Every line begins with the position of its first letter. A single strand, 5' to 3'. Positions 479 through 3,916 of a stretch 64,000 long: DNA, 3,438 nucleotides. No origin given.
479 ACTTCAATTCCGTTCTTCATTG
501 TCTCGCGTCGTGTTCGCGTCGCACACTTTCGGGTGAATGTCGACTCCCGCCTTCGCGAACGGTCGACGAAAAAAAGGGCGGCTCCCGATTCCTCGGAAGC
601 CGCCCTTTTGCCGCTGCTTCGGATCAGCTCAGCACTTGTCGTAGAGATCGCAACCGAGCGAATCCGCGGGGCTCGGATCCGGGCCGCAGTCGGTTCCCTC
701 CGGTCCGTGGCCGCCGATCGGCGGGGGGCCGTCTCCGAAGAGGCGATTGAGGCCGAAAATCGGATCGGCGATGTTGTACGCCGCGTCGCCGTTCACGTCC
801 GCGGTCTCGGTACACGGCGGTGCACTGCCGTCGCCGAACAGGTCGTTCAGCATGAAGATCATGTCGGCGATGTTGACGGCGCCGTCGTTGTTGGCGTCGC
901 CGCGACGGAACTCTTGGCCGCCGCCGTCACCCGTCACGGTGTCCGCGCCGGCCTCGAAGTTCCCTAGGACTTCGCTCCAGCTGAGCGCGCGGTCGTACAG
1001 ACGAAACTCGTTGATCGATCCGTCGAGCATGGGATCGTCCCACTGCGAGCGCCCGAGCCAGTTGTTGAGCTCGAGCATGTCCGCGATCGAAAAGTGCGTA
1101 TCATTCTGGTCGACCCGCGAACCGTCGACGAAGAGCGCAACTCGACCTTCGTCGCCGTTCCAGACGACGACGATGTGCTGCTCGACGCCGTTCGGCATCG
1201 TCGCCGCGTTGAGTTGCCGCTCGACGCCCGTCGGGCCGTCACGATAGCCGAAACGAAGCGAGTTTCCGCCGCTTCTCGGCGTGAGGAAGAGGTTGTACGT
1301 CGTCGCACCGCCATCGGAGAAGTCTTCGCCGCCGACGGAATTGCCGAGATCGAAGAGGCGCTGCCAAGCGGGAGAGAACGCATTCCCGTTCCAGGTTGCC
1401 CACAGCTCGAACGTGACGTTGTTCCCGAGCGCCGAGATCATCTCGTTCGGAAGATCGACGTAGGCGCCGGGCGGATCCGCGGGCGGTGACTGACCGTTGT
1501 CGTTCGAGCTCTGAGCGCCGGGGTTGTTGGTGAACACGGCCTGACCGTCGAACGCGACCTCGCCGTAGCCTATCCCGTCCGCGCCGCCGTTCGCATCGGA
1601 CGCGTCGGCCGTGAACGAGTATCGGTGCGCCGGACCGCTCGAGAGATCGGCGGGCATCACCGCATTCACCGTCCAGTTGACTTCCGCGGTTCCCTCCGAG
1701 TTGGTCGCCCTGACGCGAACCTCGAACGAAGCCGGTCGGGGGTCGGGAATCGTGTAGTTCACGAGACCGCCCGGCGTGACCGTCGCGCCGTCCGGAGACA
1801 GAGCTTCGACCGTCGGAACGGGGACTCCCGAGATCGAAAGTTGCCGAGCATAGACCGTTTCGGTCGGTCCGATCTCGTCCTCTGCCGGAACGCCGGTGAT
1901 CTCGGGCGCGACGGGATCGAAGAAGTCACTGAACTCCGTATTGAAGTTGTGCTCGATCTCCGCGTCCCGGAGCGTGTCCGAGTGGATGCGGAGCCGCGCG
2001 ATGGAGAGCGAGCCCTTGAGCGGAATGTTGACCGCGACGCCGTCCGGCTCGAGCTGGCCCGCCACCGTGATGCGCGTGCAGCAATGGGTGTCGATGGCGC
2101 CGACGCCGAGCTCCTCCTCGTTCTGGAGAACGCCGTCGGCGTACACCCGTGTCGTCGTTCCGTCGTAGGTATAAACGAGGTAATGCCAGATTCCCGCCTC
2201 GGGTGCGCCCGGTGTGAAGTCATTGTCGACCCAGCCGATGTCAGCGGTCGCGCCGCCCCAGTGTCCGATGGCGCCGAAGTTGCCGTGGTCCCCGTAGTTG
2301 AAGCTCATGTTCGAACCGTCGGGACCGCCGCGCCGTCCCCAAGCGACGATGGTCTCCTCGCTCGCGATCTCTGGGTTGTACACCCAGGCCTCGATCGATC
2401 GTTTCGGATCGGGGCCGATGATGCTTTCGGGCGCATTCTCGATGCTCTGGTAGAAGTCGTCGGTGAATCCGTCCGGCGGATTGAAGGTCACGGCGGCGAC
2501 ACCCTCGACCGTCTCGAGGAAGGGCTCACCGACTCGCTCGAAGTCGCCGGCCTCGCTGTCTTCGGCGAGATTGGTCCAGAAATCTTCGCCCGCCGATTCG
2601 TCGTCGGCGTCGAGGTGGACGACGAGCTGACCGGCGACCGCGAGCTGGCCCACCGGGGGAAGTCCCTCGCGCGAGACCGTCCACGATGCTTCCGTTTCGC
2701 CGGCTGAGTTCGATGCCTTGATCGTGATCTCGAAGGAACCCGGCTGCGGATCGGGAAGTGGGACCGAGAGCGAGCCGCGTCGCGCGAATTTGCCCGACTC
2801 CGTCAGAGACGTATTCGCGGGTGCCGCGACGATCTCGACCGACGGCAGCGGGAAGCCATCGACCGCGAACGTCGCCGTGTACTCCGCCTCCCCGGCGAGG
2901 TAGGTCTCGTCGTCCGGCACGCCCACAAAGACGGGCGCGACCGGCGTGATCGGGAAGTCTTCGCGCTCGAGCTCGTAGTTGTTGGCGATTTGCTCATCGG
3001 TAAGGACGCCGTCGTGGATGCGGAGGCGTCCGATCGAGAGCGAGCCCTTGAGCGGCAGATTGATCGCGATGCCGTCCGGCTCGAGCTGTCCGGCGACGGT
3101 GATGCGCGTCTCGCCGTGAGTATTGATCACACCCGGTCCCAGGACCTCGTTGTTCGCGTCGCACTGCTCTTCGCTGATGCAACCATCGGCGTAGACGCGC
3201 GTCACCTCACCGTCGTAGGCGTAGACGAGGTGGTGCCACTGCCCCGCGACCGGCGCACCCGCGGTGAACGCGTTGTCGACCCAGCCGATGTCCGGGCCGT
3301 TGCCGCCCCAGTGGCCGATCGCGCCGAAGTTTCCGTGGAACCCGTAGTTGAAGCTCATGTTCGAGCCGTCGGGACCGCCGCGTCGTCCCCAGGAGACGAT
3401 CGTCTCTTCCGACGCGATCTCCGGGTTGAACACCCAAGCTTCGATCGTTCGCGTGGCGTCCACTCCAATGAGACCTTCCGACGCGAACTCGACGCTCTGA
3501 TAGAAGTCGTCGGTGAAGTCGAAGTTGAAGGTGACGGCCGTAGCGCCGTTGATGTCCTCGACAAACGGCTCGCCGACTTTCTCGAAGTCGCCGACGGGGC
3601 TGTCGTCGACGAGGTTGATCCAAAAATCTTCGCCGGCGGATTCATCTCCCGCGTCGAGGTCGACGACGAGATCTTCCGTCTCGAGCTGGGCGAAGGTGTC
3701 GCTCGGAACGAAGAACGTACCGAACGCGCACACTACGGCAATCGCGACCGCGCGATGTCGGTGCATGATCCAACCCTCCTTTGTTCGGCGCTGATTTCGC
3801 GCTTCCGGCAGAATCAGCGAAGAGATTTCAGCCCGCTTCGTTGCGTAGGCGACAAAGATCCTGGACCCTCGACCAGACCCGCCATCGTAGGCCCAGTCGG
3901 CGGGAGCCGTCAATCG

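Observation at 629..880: A shared ~75-aa C-terminal double dockerin-like Cys-containing module on three unrelated secreted proteins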

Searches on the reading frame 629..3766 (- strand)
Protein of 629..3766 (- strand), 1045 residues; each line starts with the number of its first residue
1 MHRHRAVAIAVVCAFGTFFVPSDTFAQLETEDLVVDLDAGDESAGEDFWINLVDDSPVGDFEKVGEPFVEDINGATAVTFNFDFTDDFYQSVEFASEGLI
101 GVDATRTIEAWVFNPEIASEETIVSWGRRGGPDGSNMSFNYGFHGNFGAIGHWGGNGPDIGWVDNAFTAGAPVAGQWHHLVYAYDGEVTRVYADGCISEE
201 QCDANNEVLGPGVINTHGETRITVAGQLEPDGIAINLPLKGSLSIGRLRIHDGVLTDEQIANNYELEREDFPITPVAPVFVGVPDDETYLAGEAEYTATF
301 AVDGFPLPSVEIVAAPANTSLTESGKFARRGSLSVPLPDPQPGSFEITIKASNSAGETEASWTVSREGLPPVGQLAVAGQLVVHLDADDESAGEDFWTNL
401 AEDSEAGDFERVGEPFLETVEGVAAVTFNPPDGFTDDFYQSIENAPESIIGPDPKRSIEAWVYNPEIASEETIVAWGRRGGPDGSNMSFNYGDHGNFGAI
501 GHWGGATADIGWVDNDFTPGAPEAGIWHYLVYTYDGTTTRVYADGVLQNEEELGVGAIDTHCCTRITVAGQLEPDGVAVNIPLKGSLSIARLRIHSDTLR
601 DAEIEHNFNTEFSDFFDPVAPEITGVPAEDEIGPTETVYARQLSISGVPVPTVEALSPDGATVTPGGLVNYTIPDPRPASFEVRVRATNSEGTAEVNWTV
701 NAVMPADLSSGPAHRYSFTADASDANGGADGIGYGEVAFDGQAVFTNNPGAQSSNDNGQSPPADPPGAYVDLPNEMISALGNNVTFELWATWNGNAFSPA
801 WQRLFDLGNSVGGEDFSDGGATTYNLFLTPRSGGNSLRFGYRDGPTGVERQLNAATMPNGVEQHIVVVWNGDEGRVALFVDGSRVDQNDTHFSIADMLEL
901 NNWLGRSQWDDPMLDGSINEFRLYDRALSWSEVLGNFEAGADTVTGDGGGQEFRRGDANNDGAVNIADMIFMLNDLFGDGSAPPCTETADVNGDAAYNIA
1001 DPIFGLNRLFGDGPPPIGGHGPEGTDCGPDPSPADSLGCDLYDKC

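Call 3: search_protein_families(library=pfam, proteins=[window:629-3766:-], max_evalue=0.1)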
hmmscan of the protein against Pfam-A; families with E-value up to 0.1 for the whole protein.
window:629-3766:- (1045 aa): 9 families
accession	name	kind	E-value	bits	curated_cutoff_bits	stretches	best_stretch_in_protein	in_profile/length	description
PF13385.13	Laminin_G_3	-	5.9e-39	134.1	27.6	3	767-933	4-150/151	Concanavalin A-like lectin/glucanases superfamily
PF00404.24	Dockerin_1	-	0.00017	22.1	22.9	1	956-1001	2-48/57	Dockerin type I domain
PF00801.26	PKD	-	0.0042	17.5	23.5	0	340-364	54-78/80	PKD domain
PF02020.24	W2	-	0.016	15.7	30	0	461-483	29-51/79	eIF4-gamma/eIF5/eIF2-epsilon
PF17936.7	Big_6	-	0.035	14.8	27.6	0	275-359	2-74/83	Bacterial Ig domain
PF21604.3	CRLF2_D1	-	0.038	14.6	27.3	0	120-146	5-30/51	Cytokine receptor-like factor 2-like, D1 domain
PF22843.2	CATSPERE_NTD2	-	0.058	13.9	27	0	455-472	16-33/86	CATSPERE second N-terminal domain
PF05345.18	He_PIG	-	0.061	14.2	24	0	341-361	69-90/96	Putative Ig domain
PF02973.23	Sialidase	-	0.072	13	26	0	859-934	102-182/189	Sialidase, N-terminal domain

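Call 4: search_protein_families(library=ncbifam, proteins=[window:629-3766:-], max_evalue=0.1)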
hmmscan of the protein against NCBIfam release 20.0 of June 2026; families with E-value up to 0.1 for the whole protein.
window:629-3766:- (1045 aa): 0 families

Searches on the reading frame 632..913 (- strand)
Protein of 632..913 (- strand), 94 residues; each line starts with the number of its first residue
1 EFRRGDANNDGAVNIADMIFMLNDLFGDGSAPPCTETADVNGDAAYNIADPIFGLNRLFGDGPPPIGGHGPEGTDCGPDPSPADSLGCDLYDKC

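Call 7: find_homologous_proteins(query=A1, max_evalue=0.001)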
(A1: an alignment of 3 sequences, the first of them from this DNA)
Query A1 (3 sequences) (94 aa, profile of the alignment): 86 proteins with E <= 0.001 among 278 candidates.
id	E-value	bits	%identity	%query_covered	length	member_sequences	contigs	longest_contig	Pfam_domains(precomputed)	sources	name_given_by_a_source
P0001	4.0e-29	118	44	94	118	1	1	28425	-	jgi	jgi:hypothetical protein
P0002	6.5e-29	118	52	99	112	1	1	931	PF00404.25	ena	-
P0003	6.1e-26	108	52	99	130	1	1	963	PF00404.25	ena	-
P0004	6.8e-26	108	49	95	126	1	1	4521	PF00404.25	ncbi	ncbi:MAG: dockerin type I repeat-containing protein, partial [Planctomycetota bacterium]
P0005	1.3e-25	107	46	100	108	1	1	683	PF00404.25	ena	-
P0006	1.3e-25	107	52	100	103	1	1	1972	-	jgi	jgi:hypothetical protein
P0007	2.8e-25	106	53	68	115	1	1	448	PF00404.25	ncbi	-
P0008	3.5e-25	106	49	93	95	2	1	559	PF00404.25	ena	-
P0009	6.0e-25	105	44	95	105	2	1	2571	-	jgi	jgi:hypothetical protein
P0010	6.3e-25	105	42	69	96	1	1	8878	-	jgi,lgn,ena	-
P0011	8.8e-25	104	49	99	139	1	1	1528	-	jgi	jgi:hypothetical protein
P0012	1.4e-24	104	50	94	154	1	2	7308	PF00801.27,PF00404.25,PF18911.7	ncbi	ncbi:MAG: PKD domain-containing protein, partial [Planctomycetota bacterium]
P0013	1.5e-24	104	46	99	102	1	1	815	-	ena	-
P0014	3.9e-24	102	41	94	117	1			PF00404.25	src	-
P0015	6.6e-24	102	47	63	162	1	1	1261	PF00404.25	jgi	jgi:hypothetical protein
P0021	1.9e-22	97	44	94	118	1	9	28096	PF00404.25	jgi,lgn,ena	-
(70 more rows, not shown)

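Call 39: find_encoding_contigs(protein=P0021, flank=10000, max_places=3)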
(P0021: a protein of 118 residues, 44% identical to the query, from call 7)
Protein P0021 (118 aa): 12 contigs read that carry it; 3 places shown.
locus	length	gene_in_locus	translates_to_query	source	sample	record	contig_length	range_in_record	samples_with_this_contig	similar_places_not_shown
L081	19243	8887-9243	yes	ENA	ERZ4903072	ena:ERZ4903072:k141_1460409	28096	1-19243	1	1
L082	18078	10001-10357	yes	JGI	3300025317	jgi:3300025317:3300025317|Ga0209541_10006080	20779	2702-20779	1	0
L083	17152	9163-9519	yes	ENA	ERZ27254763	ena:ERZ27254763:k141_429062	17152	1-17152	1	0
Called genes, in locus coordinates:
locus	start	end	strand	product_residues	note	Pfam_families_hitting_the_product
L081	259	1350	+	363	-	-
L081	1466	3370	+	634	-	PF09335:VTT_dom, PF01569:PAP2, PF02643:DUF192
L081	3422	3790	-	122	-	PF05987:DUF898 (weak), PF18895:T4SS_pilin (weak)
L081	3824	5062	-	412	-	PF12704:MacB_PCD, PF02687:FtsX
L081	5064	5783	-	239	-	PF02463:SMC_N (weak), PF00005:ABC_tran, PF13304:AAA_21 (faint)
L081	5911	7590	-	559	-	PF00364:Biotin_lipoyl (faint), PF25954:Beta-barrel_RND_2 (weak)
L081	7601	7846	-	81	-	-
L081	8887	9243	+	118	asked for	PF00404:Dockerin_1 (weak)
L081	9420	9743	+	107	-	PF00085:Thioredoxin, PF13098:Thioredoxin_2 (weak), PF13905:Thioredoxin_8 (faint)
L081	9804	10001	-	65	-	-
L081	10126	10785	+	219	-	PF01351:RNase_HII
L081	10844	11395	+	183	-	PF01209:Ubie_methyltran, PF13847:Methyltransf_31, PF08241:Methyltransf_11, PF13649:Methyltransf_25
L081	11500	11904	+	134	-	-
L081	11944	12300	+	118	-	PF08378:NERD, PF02021:UPF0102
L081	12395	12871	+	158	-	-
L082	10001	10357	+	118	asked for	PF00404:Dockerin_1 (weak)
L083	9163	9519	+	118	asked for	PF00404:Dockerin_1 (weak)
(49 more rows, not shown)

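Call 40: find_encoding_contigs(protein=P0001, flank=10000, max_places=2)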
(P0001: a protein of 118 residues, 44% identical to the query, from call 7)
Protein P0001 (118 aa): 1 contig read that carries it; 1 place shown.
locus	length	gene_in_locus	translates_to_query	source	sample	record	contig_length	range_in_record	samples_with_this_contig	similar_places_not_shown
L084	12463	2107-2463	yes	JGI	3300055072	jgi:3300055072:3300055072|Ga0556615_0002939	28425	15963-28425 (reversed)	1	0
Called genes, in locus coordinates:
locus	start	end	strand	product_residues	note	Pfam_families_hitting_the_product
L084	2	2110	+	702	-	?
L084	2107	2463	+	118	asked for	-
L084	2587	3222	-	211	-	PF14261:DUF4351 (weak)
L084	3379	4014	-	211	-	-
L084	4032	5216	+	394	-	PF04909:Amidohydro_2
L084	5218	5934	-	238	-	PF04298:Zn_peptidase_2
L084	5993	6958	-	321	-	PF00294:PfkB, PF08543:Phos_pyr_kin (weak)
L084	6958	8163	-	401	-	PF00144:Beta-lactamase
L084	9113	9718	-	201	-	PF07719:TPR_2 (faint), PF12895:ANAPC3, PF13428:TPR_14 (faint), PF13432:TPR_16 (faint), PF14559:TPR_19 (weak), PF13414:TPR_11 (weak), PF14559:TPR_19 (weak), PF04362:Iron_traffic, +1 more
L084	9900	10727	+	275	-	PF03446:NAD_binding_2 (faint), PF03807:F420_oxidored, PF14748:P5CR_dimer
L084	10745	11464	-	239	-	-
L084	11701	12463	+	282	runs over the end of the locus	PF00702:Hydrolase, PF13419:HAD_2, PF13242:Hydrolase_like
